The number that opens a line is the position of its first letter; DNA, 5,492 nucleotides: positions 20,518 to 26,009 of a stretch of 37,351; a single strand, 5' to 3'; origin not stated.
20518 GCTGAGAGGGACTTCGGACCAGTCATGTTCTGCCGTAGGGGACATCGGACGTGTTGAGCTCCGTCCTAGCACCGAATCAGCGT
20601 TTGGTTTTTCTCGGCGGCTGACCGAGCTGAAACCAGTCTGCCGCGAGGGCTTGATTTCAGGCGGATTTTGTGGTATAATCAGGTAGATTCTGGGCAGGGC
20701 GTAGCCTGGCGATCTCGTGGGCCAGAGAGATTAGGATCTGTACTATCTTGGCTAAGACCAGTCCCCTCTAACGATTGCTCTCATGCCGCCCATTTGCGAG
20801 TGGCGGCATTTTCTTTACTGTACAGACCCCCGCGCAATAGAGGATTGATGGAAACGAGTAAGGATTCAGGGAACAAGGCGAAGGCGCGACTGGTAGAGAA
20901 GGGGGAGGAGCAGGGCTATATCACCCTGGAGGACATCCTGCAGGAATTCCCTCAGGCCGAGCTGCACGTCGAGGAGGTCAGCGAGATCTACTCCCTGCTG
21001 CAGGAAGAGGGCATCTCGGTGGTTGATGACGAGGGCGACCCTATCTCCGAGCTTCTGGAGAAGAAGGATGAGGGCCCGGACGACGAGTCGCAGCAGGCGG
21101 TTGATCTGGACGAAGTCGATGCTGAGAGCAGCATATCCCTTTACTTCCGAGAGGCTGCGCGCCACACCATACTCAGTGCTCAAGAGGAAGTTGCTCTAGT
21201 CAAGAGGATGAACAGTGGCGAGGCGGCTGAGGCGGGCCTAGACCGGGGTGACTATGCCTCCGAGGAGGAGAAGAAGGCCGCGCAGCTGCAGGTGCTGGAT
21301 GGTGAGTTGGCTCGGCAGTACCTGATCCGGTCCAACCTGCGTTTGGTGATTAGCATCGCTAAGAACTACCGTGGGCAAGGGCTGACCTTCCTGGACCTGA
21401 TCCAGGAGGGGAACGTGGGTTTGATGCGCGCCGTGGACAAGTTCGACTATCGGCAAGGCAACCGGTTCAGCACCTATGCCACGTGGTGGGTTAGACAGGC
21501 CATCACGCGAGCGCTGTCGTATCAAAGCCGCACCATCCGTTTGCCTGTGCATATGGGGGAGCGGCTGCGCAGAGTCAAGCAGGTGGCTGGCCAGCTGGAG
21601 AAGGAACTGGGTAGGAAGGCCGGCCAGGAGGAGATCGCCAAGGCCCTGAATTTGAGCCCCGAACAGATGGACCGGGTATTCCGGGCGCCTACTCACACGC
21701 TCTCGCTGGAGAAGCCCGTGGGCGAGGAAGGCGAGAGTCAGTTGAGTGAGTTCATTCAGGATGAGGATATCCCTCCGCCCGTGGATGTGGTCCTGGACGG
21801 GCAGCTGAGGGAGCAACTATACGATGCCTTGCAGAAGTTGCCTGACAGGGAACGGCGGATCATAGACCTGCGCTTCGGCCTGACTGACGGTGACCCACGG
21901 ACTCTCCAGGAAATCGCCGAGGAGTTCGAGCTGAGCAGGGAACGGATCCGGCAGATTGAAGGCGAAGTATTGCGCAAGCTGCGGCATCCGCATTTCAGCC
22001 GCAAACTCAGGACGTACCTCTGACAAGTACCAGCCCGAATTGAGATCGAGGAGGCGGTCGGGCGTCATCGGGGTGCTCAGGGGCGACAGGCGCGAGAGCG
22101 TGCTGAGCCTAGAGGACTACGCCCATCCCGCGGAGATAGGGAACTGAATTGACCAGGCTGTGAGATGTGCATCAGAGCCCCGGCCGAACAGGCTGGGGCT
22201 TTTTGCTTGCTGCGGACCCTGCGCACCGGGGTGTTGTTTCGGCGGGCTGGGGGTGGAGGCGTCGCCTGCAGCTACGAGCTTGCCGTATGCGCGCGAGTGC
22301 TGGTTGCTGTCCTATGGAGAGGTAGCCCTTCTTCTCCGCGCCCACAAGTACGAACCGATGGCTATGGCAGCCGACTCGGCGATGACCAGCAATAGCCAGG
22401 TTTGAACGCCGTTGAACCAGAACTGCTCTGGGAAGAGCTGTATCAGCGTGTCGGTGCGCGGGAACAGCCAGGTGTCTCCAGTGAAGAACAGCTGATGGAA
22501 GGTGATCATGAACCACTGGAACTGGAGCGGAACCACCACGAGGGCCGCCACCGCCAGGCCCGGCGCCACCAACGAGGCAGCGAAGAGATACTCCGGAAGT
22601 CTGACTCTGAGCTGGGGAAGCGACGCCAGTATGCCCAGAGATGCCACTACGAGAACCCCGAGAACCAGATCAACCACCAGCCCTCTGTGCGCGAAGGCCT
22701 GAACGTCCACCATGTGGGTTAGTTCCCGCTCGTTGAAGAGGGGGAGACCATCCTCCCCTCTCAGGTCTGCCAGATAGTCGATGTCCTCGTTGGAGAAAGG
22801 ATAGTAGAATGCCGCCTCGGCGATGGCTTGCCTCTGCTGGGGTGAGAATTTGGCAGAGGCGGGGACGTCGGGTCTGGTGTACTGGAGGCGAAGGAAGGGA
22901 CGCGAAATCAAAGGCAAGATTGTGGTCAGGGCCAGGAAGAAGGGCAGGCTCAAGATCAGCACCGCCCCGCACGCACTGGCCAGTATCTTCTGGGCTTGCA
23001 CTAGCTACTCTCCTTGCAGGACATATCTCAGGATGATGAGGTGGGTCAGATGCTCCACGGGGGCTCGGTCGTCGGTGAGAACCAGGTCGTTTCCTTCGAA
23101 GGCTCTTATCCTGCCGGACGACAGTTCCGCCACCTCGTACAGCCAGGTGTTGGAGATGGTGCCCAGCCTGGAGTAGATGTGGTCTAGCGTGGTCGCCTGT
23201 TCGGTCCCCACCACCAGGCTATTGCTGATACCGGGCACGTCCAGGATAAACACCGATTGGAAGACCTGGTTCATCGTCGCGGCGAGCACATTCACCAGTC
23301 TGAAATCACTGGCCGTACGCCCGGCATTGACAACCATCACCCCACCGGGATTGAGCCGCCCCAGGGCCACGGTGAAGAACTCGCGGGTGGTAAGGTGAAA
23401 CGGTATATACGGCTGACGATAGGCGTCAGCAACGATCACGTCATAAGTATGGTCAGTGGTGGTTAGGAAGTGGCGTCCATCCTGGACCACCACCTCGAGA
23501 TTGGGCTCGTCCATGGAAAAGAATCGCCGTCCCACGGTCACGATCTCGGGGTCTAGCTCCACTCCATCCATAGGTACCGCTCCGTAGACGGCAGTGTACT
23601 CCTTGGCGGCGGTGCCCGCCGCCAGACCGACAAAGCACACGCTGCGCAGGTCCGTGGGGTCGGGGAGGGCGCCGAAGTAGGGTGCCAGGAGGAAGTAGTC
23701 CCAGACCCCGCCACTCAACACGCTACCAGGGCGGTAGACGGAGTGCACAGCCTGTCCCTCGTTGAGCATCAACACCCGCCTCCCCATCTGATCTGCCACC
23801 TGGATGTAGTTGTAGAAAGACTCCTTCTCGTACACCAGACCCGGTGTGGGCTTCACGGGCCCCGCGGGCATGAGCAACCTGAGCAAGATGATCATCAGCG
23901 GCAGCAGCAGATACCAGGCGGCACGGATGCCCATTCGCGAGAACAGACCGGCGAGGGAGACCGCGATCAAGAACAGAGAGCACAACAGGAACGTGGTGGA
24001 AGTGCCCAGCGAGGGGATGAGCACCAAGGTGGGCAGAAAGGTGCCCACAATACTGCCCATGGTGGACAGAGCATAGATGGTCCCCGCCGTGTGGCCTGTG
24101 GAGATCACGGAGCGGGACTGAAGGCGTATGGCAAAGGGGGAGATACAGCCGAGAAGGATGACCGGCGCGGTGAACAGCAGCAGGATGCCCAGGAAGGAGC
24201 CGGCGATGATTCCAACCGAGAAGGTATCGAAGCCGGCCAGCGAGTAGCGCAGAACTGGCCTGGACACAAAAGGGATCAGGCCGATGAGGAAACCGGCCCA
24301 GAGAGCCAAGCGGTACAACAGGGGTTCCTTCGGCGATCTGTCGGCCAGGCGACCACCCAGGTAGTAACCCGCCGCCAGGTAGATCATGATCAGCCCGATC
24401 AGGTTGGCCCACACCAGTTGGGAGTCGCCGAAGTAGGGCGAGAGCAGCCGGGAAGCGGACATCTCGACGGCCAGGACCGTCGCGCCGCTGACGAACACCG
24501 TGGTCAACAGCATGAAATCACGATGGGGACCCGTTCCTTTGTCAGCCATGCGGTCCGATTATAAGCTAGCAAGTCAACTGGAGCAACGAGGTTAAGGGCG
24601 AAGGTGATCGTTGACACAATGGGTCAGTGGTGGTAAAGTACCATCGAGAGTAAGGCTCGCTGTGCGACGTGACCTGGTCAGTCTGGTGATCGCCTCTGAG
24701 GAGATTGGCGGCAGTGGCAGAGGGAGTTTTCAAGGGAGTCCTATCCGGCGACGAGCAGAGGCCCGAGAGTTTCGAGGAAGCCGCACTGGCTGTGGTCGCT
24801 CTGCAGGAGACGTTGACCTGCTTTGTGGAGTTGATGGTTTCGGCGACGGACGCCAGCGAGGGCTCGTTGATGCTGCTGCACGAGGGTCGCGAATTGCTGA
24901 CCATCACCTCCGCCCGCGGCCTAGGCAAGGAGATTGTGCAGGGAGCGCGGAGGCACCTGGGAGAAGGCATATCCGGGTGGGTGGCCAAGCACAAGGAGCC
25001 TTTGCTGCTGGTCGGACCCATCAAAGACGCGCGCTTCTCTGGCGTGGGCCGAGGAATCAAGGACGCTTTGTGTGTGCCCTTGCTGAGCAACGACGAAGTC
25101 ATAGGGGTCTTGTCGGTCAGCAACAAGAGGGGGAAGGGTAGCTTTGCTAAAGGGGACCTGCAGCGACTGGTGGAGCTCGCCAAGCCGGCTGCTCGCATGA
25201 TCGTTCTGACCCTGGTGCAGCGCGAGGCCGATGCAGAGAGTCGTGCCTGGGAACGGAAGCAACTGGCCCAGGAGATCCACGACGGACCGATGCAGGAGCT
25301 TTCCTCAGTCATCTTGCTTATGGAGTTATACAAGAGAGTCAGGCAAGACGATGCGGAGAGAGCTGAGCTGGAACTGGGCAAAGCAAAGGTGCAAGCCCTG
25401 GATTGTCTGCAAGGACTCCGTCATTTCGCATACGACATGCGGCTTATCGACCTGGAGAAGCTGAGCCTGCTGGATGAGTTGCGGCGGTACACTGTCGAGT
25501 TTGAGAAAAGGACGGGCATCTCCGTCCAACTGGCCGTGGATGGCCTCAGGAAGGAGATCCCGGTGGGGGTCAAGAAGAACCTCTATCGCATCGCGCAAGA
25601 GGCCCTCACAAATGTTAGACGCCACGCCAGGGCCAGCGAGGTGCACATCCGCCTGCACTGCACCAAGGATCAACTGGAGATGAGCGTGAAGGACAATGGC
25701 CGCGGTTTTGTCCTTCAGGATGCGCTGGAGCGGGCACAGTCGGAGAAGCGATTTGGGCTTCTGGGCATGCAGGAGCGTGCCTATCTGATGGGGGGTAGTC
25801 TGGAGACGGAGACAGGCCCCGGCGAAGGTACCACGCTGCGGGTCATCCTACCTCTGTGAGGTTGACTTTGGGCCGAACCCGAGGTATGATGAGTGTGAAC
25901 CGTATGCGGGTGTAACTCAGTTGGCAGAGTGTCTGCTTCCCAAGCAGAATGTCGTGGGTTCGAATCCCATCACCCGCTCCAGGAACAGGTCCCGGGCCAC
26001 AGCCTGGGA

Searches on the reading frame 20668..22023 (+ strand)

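Call 69: search_protein_families(library=pfam, proteins=[window:20668-22023:+], max_evalue=0.0001)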
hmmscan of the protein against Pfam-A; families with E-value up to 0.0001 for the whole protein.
window:20668-22023:+ (451 aa): 5 families
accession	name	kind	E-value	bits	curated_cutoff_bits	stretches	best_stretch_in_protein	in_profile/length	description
PF04542.20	Sigma70_r2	-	1.4e-22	79.7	24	1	219-289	1-71/71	Sigma-70 region 2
PF04545.22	Sigma70_r4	-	3.1e-19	68.7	24.1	1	387-440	1-50/50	Sigma-70, region 4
PF04539.22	Sigma70_r3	-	1.3e-18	67.3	25.3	1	298-373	1-76/78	Sigma-70 region 3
PF03979.19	Sigma70_r1_1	-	3.5e-12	46.5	22.5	1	73-141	8-75/81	Sigma-70 factor, region 1.1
PF00140.25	Sigma70_r1_2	-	8.7e-06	26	22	1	155-185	2-32/34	Sigma-70 factor, region 1.2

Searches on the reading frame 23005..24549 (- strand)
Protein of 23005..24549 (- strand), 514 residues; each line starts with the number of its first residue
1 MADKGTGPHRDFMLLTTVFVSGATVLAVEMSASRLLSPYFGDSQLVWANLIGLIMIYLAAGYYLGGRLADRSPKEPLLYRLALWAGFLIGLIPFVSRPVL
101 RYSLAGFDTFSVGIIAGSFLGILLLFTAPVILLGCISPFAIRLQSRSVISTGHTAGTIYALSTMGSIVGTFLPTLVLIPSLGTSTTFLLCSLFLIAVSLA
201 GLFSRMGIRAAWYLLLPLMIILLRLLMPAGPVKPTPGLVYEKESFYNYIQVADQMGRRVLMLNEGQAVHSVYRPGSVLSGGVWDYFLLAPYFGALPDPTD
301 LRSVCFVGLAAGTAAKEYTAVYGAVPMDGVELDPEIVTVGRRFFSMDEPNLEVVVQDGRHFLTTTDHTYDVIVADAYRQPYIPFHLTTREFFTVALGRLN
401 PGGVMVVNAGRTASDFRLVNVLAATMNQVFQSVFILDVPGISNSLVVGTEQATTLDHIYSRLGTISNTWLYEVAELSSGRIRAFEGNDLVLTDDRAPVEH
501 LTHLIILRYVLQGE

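Call 69: search_protein_families(library=pfam, proteins=[window:23005-24549:-], max_evalue=0.0001)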
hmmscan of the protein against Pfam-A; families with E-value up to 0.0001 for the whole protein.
window:23005-24549:- (514 aa): 1 family
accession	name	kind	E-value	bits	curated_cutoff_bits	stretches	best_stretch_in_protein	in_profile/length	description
PF01564.23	Spermine_synth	-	1.7e-10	41.2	22.9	1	328-438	46-163/186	Spermine/spermidine synthase domain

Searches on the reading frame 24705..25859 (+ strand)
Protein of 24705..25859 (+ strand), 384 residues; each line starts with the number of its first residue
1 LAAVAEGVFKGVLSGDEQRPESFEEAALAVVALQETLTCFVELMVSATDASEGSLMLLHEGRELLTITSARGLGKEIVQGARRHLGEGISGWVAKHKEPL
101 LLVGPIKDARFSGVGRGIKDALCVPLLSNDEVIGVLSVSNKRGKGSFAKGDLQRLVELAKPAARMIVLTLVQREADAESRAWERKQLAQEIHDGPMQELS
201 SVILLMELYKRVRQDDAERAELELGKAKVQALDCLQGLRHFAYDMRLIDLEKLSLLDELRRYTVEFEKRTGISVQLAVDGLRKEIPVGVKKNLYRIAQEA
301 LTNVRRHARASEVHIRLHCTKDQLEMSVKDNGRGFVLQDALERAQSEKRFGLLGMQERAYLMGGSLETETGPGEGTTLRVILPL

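Call 69: search_protein_families(library=pfam, proteins=[window:24705-25859:+], max_evalue=0.0001)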
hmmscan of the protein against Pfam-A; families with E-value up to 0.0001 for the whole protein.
window:24705-25859:+ (384 aa): 6 families
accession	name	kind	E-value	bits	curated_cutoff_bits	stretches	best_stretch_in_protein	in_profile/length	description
PF02518.31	HATPase_c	-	3.1e-15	57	26.4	1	289-384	2-109/111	Histidine kinase-, DNA gyrase B-, and HSP90-like ATPase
PF01590.32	GAF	-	6.1e-13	49.9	22.4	1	33-163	2-130/133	GAF domain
PF13185.12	GAF_2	-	7.3e-12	46.1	28.6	1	33-166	4-135/136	GAF domain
PF07730.19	HisKA_3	-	3.2e-11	44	24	1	183-246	1-64/68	Histidine kinase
PF13492.12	GAF_3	-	9.6e-07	29.7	27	1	33-163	2-124/129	GAF domain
PF13581.12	HATPase_c_2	-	1e-06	29.2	27.4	1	291-347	30-91/127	Histidine kinase-like ATPase domain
